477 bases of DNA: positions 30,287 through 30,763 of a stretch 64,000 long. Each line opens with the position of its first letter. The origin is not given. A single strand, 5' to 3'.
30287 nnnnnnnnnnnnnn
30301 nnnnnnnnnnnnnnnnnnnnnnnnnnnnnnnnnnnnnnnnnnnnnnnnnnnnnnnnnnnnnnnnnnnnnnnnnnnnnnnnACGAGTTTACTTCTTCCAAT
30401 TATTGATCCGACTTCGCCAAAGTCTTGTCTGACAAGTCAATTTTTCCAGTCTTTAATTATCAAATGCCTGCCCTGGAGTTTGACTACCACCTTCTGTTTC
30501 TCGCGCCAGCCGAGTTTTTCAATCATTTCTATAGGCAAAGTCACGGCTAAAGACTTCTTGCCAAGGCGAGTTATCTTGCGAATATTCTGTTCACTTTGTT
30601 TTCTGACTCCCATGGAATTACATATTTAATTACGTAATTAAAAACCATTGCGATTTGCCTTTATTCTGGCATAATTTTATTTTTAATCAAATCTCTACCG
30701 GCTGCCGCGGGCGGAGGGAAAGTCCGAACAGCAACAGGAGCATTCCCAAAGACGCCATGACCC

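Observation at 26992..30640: MmeI-like Type IIG RM gene plus AbrB-type regulator as a 3.65-kb cassette bounded by perfect 26-bp inverted repeats, inserted upstream of rpoB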

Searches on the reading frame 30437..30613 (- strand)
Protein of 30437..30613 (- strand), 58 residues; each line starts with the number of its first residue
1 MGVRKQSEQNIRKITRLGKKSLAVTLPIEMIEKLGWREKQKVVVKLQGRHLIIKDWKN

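Call 6: search_protein_families(library=pfam, proteins=[window:30437-30613:-], max_evalue=0.1)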
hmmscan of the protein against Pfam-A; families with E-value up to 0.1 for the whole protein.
window:30437-30613:- (58 aa): 1 family
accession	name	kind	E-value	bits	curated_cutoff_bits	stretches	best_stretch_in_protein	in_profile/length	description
PF04014.23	MazE_antitoxin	-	8.2e-08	32.5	24.7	1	16-53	2-40/48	Antidote-toxin recognition MazE, bacterial antitoxin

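Call 10: search_protein_families(library=ncbifam, proteins=[window:30437-30613:-], max_evalue=0.1)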
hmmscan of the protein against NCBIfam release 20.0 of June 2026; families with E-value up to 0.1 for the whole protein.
window:30437-30613:- (58 aa): 0 families

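Call 11: search_protein_families(library=padloc, proteins=[window:30437-30613:-], max_evalue=0.1)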
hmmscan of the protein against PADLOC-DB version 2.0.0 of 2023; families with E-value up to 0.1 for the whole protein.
window:30437-30613:- (58 aa): 0 families

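Call 17: find_homologous_proteins(query=window:30437-30613:-, max_evalue=0.001)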
Query window:30437-30613:- (58 aa): 261 proteins with E <= 0.001 among 261 candidates; the best 120 are listed.
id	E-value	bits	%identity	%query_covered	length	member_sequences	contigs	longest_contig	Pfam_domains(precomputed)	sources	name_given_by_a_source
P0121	6.8e-29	115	100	100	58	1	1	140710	PF04014.24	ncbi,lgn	ncbi:MAG: AbrB/MazE/SpoVT family DNA-binding domain-containing protein [Candidatus Doudnabacteria ba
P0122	1.6e-22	96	84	98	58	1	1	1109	PF04014.24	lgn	-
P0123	4.0e-22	94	79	98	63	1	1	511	PF04014.24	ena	-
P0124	7.6e-22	93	81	98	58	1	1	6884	PF04014.24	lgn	-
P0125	1.2e-21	93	77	98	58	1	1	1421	PF04014.24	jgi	jgi:antitoxin component of MazEF toxin-antitoxin module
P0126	1.5e-21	93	82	98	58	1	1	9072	PF04014.24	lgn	-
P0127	2.4e-21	92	82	98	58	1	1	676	PF04014.24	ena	-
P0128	6.8e-21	90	79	97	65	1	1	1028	PF04014.24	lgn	-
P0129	6.9e-21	90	79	98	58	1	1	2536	-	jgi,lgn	jgi:antitoxin component of MazEF toxin-antitoxin module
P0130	1.3e-20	90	77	97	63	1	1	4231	PF04014.24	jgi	-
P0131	1.4e-20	89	77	98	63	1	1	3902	PF04014.24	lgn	-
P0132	2.7e-20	89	74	98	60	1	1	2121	PF04014.24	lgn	-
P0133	7.5e-20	87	77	98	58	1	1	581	PF04014.24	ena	-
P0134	2.0e-19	86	75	98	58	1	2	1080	PF04014.24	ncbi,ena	-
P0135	2.2e-19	86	74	100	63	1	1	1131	PF04014.24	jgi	jgi:antitoxin component of MazEF toxin-antitoxin module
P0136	3.3e-19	85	75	98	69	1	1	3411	PF04014.24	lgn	-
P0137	1.6e-18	83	71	100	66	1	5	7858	PF04014.24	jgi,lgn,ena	-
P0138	1.8e-18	83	77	98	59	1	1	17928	PF04014.24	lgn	-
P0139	1.9e-18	83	74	98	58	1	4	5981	PF04014.24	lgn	-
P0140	4.6e-18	82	75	98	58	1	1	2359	PF04014.24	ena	-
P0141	6.2e-18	81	74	98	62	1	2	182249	PF04014.24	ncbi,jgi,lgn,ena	ncbi:MAG: AbrB/MazE/SpoVT family DNA-binding domain-containing protein [Candidatus Doudnabacteria ba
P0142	6.3e-18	81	74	98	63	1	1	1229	PF04014.24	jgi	jgi:antitoxin component of MazEF toxin-antitoxin module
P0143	6.9e-18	81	75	98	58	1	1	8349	PF04014.24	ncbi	-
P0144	8.4e-18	81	77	98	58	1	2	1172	PF04014.24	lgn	-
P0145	1.3e-17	80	67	100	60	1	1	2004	PF04014.24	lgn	-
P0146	1.7e-17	80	74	98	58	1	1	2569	PF04014.24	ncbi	-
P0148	2.1e-17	80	72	98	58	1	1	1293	PF04014.24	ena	-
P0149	2.3e-17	79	68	98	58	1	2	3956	PF04014.24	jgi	jgi:antitoxin component of MazEF toxin-antitoxin module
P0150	2.3e-17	79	72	98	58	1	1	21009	PF04014.24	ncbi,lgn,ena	-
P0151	2.4e-17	79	68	98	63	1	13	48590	PF04014.24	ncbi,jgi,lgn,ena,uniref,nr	ncbi:hypothetical protein A2738_00175 [Candidatus Nomurabacteria bacterium RIFCSPHIGHO2_01_FULL_42_1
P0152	3.6e-17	79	74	98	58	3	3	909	PF04014.24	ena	-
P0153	7.7e-17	78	66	100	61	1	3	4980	PF04014.24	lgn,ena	-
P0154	1.3e-16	77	70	98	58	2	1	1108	PF04014.24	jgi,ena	-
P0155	2.0e-16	77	70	98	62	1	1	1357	PF04014.24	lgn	-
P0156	2.6e-16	76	68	98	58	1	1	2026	PF04014.24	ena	-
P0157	2.6e-16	76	67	98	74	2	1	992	PF04014.24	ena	-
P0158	4.3e-16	76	72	98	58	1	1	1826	PF04014.24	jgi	jgi:antitoxin component of MazEF toxin-antitoxin module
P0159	4.9e-16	75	66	97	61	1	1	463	PF04014.24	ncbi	-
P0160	5.6e-16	75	62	100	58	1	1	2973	PF04014.24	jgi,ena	-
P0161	6.6e-16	75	65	98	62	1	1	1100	PF04014.24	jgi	jgi:bifunctional DNA-binding transcriptional regulator/antitoxin component of YhaV-PrlF toxin-antito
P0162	8.1e-16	75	68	98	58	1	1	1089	PF04014.24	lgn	-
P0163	8.3e-16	75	70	98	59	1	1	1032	PF04014.24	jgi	jgi:antitoxin component of MazEF toxin-antitoxin module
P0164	9.1e-16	74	69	100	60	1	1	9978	PF04014.24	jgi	jgi:hypothetical protein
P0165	9.4e-16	74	62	100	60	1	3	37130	PF04014.24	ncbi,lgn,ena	-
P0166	1.0e-15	74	72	98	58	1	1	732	PF04014.24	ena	-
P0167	1.1e-15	74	67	98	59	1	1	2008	PF04014.24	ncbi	-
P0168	1.4e-15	74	63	98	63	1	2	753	PF04014.24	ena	-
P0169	1.4e-15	74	63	98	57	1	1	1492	PF04014.24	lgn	-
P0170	1.5e-15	74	66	100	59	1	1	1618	PF04014.24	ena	-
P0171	1.6e-15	74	60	98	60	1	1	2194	PF04014.24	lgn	-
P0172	1.7e-15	74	69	100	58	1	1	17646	PF04014.24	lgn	-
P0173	1.8e-15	74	67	95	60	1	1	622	PF04014.24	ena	-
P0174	1.8e-15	74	64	100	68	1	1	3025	PF04014.24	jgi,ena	-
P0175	1.9e-15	73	65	95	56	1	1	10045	PF04014.24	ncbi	-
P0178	2.3e-15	73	64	100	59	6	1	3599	PF04014.24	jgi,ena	jgi:bifunctional DNA-binding transcriptional regulator/antitoxin component of YhaV-PrlF toxin-antito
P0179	2.6e-15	73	67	98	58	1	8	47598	PF04014.24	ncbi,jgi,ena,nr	ncbi:MAG: hypothetical protein UR78_C0033G0003 [Candidatus Moranbacteria bacterium GW2011_GWF2_35_39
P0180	2.8e-15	73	67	100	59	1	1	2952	PF04014.24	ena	-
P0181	3.0e-15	73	64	97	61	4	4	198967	PF04014.24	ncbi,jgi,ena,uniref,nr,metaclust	ncbi:hypothetical protein COU49_03035 [Candidatus Nomurabacteria bacterium CG10_big_fil_rev_8_21_14_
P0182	3.3e-15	73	61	98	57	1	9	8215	PF04014.24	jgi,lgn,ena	-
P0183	3.7e-15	73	62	100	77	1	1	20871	PF04014.24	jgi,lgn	jgi:antitoxin component of MazEF toxin-antitoxin module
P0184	3.8e-15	73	67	98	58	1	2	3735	PF04014.24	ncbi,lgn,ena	-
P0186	4.1e-15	72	65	98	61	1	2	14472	PF04014.24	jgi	-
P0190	6.3e-15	72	68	98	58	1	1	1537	PF04014.24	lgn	-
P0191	6.7e-15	72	67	93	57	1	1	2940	PF04014.24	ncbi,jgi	-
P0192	7.6e-15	72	65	98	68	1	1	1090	PF04014.24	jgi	-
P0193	8.7e-15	71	64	100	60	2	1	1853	PF04014.24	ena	-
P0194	9.1e-15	71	67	98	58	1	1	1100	PF04014.24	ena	-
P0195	9.3e-15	71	69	100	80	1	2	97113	PF04014.24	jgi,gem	-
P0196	1.0e-14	71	64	100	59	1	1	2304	PF04014.24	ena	-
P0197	1.0e-14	71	67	93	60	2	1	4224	PF04014.24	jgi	jgi:antitoxin component of MazEF toxin-antitoxin module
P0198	1.1e-14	71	69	84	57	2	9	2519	PF04014.24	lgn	-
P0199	1.1e-14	71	61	98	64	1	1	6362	PF04014.24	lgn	-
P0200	1.2e-14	71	65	98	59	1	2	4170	PF04014.24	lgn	-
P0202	1.6e-14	71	67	100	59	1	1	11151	PF04014.24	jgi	-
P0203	1.7e-14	71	80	78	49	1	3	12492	PF04014.24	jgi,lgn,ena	-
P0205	2.1e-14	70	67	93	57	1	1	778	PF04014.24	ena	-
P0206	2.4e-14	70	64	86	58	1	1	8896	PF04014.24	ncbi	ncbi:MAG: AbrB/MazE/SpoVT family DNA-binding domain-containing protein [Candidatus Saccharibacteria 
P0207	2.5e-14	70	67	98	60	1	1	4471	PF04014.24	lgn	-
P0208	2.6e-14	70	58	98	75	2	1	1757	PF04014.24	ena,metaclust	metaclust:\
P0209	2.7e-14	70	61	98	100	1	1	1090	PF04014.24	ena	-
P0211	3.0e-14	70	67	98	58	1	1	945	PF04014.24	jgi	jgi:hypothetical protein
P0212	3.4e-14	70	65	93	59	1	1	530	PF04014.24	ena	-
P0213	3.5e-14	70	57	97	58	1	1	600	PF04014.24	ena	-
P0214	4.0e-14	69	65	93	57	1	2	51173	PF04014.24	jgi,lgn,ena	jgi:bifunctional DNA-binding transcriptional regulator/antitoxin component of YhaV-PrlF toxin-antito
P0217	4.7e-14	69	64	97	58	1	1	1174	PF04014.24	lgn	-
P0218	4.8e-14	69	67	98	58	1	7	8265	PF04014.24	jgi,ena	-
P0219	5.0e-14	69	65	98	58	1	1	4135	PF04014.24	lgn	-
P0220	5.4e-14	69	63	98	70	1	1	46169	PF04014.24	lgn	-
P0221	5.8e-14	69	68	91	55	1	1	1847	PF04014.24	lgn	-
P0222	6.6e-14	69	66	100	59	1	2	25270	PF04014.24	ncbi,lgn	-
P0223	8.0e-14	68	62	100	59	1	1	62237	PF04014.24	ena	-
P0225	1.0e-13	68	62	91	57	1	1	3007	PF04014.24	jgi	jgi:antitoxin component of MazEF toxin-antitoxin module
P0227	1.1e-13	68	65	93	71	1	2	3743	PF04014.24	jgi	jgi:antitoxin component of MazEF toxin-antitoxin module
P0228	1.1e-13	68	67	95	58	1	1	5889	PF04014.24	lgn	-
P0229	1.2e-13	68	64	100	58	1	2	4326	PF04014.24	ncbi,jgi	-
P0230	1.3e-13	68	66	91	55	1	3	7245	PF04014.24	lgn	-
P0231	1.5e-13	68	61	98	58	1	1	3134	PF04014.24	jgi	-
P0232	1.7e-13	67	67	91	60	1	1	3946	PF04014.24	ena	-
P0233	1.8e-13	67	61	98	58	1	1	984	PF04014.24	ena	-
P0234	1.9e-13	67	66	98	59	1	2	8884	PF04014.24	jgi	-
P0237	2.0e-13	67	62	93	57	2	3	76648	PF04014.24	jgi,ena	jgi:bifunctional DNA-binding transcriptional regulator/antitoxin component of YhaV-PrlF toxin-antito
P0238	2.3e-13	67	65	98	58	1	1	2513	PF04014.24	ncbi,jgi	-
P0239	2.4e-13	67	65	98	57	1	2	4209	PF04014.24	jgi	-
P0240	2.6e-13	67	64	95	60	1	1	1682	PF04014.24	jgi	jgi:antitoxin component of MazEF toxin-antitoxin module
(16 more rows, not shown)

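Call 26: find_encoding_contigs(protein=P0126, flank=6000, max_places=2)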
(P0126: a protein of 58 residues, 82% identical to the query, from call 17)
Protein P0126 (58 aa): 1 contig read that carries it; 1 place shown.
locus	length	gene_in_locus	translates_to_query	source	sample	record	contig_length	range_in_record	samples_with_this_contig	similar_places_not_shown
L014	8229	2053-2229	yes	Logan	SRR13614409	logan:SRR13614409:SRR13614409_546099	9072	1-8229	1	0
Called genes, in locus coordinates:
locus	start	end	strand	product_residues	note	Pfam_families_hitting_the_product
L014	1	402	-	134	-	?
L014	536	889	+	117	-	PF01371:Trp_repressor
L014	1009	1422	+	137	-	-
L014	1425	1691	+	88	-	-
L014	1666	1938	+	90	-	-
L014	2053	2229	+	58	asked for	PF04014:MazE_antitoxin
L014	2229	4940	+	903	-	PF20464:MmeI_N, PF20465:MmeI_hel, PF20473:MmeI_Mtase, PF07669:Eco57I (weak), PF20466:MmeI_TRD, PF20467:MmeI_C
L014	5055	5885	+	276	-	-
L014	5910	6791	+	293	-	PF12686:DUF3800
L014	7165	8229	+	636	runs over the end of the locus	?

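Call 27: find_encoding_contigs(protein=P0124, flank=6000, max_places=2)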
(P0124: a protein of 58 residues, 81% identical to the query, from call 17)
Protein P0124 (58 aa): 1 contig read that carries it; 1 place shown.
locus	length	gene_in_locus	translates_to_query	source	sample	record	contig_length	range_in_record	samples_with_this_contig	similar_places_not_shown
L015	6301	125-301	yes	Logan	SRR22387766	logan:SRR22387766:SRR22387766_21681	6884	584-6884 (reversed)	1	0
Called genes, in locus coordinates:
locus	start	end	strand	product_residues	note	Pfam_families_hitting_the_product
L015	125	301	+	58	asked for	PF04014:MazE_antitoxin (weak)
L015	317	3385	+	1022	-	PF02384:N6_Mtase (weak), PF20473:MmeI_Mtase, PF07669:Eco57I, PF18135:Type_ISP_C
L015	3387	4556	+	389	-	PF14082:SduA_C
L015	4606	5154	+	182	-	PF14907:NTP_transf_5 (weak)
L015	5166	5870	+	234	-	PF12705:PDDEXK_1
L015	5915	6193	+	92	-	PF00216:Bac_DNA_binding, PF18291:HU-HIG (weak)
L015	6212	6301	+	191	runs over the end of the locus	-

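Call 28: find_encoding_contigs(protein=P0141, flank=6000, max_places=2)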
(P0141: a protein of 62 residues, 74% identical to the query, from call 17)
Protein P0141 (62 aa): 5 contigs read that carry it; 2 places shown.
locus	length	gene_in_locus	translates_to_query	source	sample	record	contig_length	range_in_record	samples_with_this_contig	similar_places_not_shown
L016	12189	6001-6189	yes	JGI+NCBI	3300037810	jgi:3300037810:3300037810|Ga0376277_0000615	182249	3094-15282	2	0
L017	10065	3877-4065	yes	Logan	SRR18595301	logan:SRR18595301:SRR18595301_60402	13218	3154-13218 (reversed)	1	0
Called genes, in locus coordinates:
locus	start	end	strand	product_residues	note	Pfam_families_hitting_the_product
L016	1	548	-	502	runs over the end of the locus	PF13687:DUF4153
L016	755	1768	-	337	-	-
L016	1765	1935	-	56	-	-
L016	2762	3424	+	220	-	PF20582:UPF0758_N, PF04002:RadC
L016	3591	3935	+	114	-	PF02604:PhdYeFM_antitox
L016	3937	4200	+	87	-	PF05016:ParE_toxin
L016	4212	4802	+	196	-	-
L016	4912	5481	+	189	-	PF12686:DUF3800 (weak)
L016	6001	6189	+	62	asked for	PF04014:MazE_antitoxin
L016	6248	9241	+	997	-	PF04851:ResIII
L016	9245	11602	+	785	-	PF01555:N6_N4_Mtase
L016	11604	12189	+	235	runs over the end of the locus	-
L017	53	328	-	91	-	PF01541:GIY-YIG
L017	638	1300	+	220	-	PF20582:UPF0758_N, PF04002:RadC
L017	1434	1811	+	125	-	PF02604:PhdYeFM_antitox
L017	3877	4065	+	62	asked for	PF04014:MazE_antitoxin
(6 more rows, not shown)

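Call 35: find_related_loci(query=A1, collection=genome_contigs, flank=10000)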
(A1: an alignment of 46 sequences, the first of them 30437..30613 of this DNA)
Query A1 (58 aa) in genome_contigs; peptide patterns used: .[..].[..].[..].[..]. (x = any residue, [..] = any of these).
375 stretches matched a pattern; 339 encode a relative of the query (tblastn E <= 1e-3); the best 80 are kept; 80 distinct loci.
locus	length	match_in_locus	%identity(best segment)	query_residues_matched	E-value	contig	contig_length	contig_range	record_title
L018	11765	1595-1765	77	1-57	7e-24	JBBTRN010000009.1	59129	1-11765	MAG: Patescibacteria group bacterium isolate H52-bin092_1 H52_bin092_1_000000000009, whole genome shotgun sequence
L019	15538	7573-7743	67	1-57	2e-22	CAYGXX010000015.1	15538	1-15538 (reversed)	MAG TPA_asm: uncultured Candidatus Saccharibacteria bacterium isolate ERP119294_co1_196 genome assembly, contig: NODE_49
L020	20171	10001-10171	68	1-57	5e-22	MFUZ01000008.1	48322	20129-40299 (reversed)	MAG: Candidatus Nomurabacteria bacterium RIFCSPLOWO2_01_FULL_41_18 rifcsplowo2_01_scaffold_796, whole genome shotgun seq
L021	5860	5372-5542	65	1-57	9e-21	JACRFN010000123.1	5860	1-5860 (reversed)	MAG: Candidatus Kerfeldbacteria bacterium isolate NC_groundwater_1726_Pr3_B-0.1um_50_13 SR-2_scaffold_141_3921998, whole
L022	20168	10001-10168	66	1-56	1e-20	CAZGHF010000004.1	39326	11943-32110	MAG TPA_asm: uncultured Candidatus Saccharibacteria bacterium isolate SRP179991_co3_11 genome assembly, contig: NODE_177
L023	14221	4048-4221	62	1-58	6e-20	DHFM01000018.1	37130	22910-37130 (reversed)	MAG TPA_asm: Candidatus Moranbacteria bacterium UBA4824 UBA4824_contig_121587, whole genome shotgun sequence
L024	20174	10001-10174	64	1-57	8e-20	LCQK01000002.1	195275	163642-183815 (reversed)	MAG: Candidatus Jorgensenbacteria bacterium GW2011_GWB1_50_10 UY55_C0002, whole genome shotgun sequence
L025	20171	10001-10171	60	1-57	1e-19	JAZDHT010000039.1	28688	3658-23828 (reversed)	MAG: Patescibacteria group bacterium isolate MEGAHIT-group-0.35 k141_12510766, whole genome shotgun sequence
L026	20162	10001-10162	59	4-57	2e-19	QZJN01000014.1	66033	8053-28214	MAG: Candidatus Parcubacteria bacterium isolate SURF_38 contig-100_511_length_66033_read_count_865609, whole genome shot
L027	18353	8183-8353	67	1-57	1e-19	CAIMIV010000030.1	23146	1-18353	uncultured bacterium isolate MJ-2014-D5_bin-329 genome assembly, contig: bin-329:30/71, whole genome shotgun sequence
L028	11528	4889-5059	63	1-57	3e-19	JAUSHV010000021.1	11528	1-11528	MAG: bacterium isolate E14_metabat.bin.207_sub E14_k141_1652349, whole genome shotgun sequence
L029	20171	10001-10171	63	1-57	4e-19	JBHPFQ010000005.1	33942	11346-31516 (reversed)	Patescibacteria group bacterium isolate SAG AM-311-K04 NODE_5_length_33942_cov_31.846962, whole genome shotgun sequence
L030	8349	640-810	75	1-57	4e-19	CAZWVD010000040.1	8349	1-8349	MAG TPA_asm: uncultured Gammaproteobacteria bacterium isolate SRP170004_co1_469 genome assembly, contig: NODE_13885_leng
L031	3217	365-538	60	1-58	5e-19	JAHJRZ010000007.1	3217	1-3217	MAG: Patescibacteria group bacterium isolate OS_PC_MetaG.mb.175 OS_PC_MetaG.mb.175_k141_81528, whole genome shotgun sequ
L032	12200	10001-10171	61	1-57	7e-19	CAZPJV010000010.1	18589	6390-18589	MAG TPA_asm: uncultured Candidatus Saccharibacteria bacterium isolate binchicken_co251_138 genome assembly, contig: NODE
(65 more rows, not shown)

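Call 51: search_protein_families(library=pfam, alignment_id=A2, max_evalue=0.00001)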
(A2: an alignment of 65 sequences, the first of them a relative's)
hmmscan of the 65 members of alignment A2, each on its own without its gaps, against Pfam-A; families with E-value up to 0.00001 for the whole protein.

A. member 1, L014:2217-4937:+ (907 aa): 5 families
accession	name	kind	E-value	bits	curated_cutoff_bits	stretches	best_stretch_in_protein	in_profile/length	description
PF20473.4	MmeI_Mtase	-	7.3e-90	301.1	27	1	338-600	2-258/259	MmeI, DNA-methyltransferase domain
PF20466.3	MmeI_TRD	-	1.2e-79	267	27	1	624-826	2-206/207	MmeI, target recognition domain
PF20464.3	MmeI_N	-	3.2e-47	161.6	27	1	15-177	2-180/181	MmeI, N-terminal domain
PF20467.3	MmeI_C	-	4.3e-28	97.8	27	1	832-906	5-79/83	MmeI, C-terminal domain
PF20465.4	MmeI_hel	-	2.4e-23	83.1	27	1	183-262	1-75/75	MmeI, helicase spacer domain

B. families by the number of members that match (of 65 scanned): 54 families (the first 25 are shown)
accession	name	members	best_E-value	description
PF20582.4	UPF0758_N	5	1.1e-25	UPF0758 N-terminal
PF04002.20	RadC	4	3.3e-45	RadC-like JAB domain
PF13651.11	EcoRI_methylase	2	2.2e-125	Adenine-specific methyltransferase EcoRI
PF00162.24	PGK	2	3.9e-107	Phosphoglycerate kinase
PF00113.28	Enolase_C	2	6.4e-98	Enolase, C-terminal TIM barrel domain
PF20473.4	MmeI_Mtase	2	7.3e-90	MmeI, DNA-methyltransferase domain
PF02384.22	N6_Mtase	2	1.5e-61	N-6 DNA Methylase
PF03952.21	Enolase_N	2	6.6e-56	Enolase, N-terminal domain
PF01555.25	N6_N4_Mtase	2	1.3e-42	DNA methylase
PF13784.11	Fic_N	2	4.4e-28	Fic/DOC family N-terminal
PF00561.26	Abhydrolase_1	2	7.4e-27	alpha/beta hydrolase fold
PF02661.23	Fic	2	1.7e-22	Fic/DOC family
PF12697.13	Abhydrolase_6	2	3.2e-22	Alpha/beta hydrolase family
PF12146.15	Hydrolase_4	2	2.3e-21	Serine aminopeptidase, S33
PF07669.17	Eco57I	2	5.4e-12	Eco57I restriction-modification methylase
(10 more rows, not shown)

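Call 61: search_solved_structures(query=window:30437-30613:-, max_evalue=10, show_alignments=2)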
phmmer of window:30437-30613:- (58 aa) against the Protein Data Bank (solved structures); distinct sequences matched with E-value up to 10: 6.
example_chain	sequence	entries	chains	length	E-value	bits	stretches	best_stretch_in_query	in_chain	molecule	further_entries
3r08_E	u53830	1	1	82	0.31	15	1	9-56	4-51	T-cell surface glycoprotein CD3 epsilon chain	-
1z0r_A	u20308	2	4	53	0.39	14.7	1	10-57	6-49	Transition state regulatory protein abrB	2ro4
2k1n_A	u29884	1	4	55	0.44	14.5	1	10-57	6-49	AbrB family transcriptional regulator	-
1yfb_A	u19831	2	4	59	0.46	14.4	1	10-57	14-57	Transition state regulatory protein abrB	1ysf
1xmw_A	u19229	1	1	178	1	13.4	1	9-56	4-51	Chimeric CD3 mouse Epsilon and sheep Delta Ectodomain Fragment Complex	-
1jbj_A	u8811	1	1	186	1.4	12.9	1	9-56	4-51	CD3 Epsilon and gamma Ectodomain Fragment Complex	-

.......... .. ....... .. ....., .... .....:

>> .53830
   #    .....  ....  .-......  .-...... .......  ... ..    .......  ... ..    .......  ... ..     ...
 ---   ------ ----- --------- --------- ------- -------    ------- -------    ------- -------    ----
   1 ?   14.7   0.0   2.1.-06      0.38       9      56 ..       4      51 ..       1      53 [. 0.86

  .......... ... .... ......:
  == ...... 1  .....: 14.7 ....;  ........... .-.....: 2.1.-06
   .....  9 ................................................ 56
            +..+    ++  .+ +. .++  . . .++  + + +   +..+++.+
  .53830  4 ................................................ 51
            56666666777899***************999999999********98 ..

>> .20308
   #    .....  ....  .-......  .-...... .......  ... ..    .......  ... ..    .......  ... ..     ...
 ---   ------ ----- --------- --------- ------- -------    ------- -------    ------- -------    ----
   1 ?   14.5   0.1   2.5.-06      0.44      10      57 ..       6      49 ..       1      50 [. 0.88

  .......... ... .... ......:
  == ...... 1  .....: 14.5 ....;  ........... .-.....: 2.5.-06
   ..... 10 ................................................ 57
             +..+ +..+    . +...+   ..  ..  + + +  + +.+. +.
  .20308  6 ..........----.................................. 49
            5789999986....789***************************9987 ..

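Call 69: find_encoding_contigs(protein=P0138, flank=10000, max_places=1)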
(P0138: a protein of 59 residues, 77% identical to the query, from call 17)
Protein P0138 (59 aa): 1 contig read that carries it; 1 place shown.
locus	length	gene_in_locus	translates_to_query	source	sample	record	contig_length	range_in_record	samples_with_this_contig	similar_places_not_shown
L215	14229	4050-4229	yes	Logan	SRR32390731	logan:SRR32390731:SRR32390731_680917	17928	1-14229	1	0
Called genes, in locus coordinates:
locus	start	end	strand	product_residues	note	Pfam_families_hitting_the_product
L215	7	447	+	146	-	PF05635:23S_rRNA_IVP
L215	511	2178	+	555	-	PF03266:NTPase_1 (faint), PF05970:PIF1, PF13245:AAA_19, PF13401:AAA_22 (weak), PF13604:AAA_30, PF21530:Pif1_2B_dom (weak), PF14493:HTH_40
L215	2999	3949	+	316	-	PF00438:S-AdoMet_synt_N, PF02772:S-AdoMet_synt_M, PF02773:S-AdoMet_synt_C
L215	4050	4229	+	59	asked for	PF04014:MazE_antitoxin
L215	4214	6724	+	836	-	PF04313:HSDR_N (weak), PF00270:DEAD, PF04851:ResIII, PF18766:SWI2_SNF2, PF00271:Helicase_C (weak), PF13620:CarboxypepD_reg, PF13715:CarbopepD_reg_2, PF08463:EcoEI_R_C, +1 more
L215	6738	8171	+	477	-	PF12161:HsdM_N, PF02384:N6_Mtase, PF07669:Eco57I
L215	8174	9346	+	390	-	PF01420:Methylase_S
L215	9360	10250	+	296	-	PF00089:Trypsin (faint), PF13365:Trypsin_2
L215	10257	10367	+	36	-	-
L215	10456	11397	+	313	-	-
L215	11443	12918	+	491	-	PF11074:DUF2779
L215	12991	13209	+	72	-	-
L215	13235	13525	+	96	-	PF09397:FtsK_gamma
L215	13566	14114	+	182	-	-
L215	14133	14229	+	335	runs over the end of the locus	PF01661:Macro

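Call 70: find_encoding_contigs(protein=P0150, flank=10000, max_places=1)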
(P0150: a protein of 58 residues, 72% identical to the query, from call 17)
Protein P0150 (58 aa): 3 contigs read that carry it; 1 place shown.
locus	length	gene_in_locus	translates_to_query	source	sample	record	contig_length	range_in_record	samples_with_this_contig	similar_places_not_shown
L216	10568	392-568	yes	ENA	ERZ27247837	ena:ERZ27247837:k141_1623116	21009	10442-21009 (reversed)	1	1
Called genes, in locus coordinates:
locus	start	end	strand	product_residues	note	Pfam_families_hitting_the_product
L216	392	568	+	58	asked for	PF04014:MazE_antitoxin (weak)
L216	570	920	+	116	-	PF03819:MazG (weak), PF12643:MazG-like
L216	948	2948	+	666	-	PF04851:ResIII (faint), PF09848:SLFN-g3_helicase, PF00717:Peptidase_S24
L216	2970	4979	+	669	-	PF09848:SLFN-g3_helicase, PF13401:AAA_22 (faint)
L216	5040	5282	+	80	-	-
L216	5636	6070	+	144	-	-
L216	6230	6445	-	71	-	-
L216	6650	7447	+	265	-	PF18914:DUF5666 (weak)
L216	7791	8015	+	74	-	-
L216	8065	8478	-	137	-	PF01641:SelR, PF24046:At4g08330 (faint)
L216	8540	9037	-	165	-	-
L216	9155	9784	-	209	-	-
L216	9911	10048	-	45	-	-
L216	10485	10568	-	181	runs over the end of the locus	-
